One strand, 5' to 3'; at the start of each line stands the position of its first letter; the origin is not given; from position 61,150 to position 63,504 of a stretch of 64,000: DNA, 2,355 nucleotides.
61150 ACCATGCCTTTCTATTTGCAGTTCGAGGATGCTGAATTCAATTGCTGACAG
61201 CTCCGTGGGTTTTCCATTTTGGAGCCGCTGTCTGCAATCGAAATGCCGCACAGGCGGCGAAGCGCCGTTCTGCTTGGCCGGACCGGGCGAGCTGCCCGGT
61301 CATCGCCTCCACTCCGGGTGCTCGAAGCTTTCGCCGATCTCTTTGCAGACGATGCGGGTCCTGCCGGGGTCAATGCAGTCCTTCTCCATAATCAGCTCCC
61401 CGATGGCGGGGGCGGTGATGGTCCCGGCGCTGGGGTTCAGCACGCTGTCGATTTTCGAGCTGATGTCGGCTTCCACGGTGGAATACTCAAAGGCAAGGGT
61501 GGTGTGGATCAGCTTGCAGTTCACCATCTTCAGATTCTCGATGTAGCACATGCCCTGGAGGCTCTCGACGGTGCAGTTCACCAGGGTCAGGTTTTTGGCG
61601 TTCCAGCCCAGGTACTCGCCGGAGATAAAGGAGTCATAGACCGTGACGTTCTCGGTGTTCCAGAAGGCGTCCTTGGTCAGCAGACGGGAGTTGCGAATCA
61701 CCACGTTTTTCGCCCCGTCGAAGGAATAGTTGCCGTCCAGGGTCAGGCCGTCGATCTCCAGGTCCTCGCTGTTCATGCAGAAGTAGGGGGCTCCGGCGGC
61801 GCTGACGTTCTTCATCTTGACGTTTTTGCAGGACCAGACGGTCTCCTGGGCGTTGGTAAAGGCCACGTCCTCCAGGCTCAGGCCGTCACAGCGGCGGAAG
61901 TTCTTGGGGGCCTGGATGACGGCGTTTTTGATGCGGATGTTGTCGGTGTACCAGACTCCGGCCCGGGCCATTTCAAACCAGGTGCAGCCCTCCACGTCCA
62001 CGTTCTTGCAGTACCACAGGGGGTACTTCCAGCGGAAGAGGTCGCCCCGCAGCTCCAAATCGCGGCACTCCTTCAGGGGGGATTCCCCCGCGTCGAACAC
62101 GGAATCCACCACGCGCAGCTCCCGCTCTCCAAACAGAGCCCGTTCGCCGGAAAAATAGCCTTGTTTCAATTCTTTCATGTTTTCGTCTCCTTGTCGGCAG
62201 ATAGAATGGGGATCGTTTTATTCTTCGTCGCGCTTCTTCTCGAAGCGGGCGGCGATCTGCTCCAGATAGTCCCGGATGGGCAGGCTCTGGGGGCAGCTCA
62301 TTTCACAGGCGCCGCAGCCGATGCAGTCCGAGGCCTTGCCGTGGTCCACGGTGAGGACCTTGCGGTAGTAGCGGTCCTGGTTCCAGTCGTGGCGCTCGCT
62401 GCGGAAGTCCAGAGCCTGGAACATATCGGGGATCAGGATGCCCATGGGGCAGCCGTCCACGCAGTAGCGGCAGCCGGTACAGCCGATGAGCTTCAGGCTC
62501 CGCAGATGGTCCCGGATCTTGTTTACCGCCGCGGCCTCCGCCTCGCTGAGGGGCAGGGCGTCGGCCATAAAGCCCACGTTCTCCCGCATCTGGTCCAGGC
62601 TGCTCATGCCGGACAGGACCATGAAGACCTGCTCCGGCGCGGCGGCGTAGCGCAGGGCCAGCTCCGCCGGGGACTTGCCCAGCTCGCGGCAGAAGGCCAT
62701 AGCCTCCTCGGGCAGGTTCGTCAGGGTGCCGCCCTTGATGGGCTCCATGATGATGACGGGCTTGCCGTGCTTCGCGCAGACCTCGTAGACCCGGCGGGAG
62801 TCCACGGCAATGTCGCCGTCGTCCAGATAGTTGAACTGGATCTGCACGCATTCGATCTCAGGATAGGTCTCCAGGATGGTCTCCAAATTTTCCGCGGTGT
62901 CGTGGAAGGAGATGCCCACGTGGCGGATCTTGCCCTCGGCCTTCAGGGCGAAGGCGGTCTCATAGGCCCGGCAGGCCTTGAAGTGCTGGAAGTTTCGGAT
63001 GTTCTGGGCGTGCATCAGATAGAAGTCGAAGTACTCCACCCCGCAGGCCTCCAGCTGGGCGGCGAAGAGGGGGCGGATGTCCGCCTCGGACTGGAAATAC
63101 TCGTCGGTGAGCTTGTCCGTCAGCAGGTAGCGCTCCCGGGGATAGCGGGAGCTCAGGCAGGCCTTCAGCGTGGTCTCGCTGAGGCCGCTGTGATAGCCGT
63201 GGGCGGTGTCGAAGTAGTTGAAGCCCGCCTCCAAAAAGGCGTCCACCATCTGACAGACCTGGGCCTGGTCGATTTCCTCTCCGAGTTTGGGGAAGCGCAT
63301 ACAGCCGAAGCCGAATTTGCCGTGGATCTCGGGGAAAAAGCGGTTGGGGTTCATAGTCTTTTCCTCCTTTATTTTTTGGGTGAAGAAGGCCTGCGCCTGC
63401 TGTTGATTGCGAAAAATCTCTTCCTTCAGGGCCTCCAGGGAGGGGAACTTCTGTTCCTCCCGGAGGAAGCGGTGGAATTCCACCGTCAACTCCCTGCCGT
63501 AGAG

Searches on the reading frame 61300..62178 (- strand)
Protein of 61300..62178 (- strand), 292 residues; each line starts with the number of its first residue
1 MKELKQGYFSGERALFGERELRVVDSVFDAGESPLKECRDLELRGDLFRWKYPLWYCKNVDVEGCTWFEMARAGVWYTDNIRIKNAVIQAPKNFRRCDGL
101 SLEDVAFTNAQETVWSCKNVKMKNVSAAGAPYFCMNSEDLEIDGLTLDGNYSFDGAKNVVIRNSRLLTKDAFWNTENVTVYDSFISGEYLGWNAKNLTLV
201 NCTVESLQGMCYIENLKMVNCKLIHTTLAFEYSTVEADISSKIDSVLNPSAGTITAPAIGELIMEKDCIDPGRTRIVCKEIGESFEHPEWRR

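Call 93: search_protein_families(library=pfam, proteins=[window:61300-62178:-], max_evalue=0.00001)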
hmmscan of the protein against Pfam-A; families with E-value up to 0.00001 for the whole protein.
window:61300-62178:- (292 aa): 1 family
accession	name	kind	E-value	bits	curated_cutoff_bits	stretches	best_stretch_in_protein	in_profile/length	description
PF12541.14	DUF3737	-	3.3e-127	423.8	23.9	1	3-276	2-274/275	Protein of unknown function (DUF3737)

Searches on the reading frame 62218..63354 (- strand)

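Call 93: search_protein_families(library=pfam, proteins=[window:62218-63354:-], max_evalue=0.00001)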
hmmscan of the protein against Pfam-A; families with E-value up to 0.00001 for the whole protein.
window:62218-63354:- (378 aa): 13 families
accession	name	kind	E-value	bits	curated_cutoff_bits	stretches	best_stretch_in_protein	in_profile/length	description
PF00248.27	Aldo_ket_red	-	1.9e-44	152.3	24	1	15-281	3-290/291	Aldo/keto reductase family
PF13187.11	Fer4_9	-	1.7e-10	41.2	27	1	292-357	2-50/52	4Fe-4S dicluster domain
PF13534.11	Fer4_17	-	8.2e-10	39.5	22.2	1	292-358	2-60/61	4Fe-4S dicluster domain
PF12838.12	Fer4_7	-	5.3e-09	36.9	27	1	292-356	2-50/52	4Fe-4S dicluster domain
PF13237.11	Fer4_10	-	1.1e-08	35.3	25.5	1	291-355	8-53/53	4Fe-4S dicluster domain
PF17179.9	Fer4_22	-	7.1e-08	33.6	27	0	315-357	51-94/95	4Fe-4S dicluster domain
PF13484.11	Fer4_16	-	1.5e-07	32.5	30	1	292-356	2-65/66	4Fe-4S double cluster binding domain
PF12797.12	Fer4_2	-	6.4e-07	29.4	24.5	0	341-355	7-21/22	4Fe-4S binding domain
PF13183.11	Fer4_8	-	7.5e-07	30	27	1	291-357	4-67/68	4Fe-4S dicluster domain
PF00037.32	Fer4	-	1.6e-06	28.1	21.1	0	342-356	6-20/24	4Fe-4S binding domain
PF14697.11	Fer4_21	-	1.7e-06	28.5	35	0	341-356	5-20/59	4Fe-4S dicluster domain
PF13746.11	Fer4_18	-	2e-06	28.4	27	0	274-313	43-82/114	4Fe-4S dicluster domain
PF12837.12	Fer4_6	-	8.6e-06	25.9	25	0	342-355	7-20/24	4Fe-4S binding domain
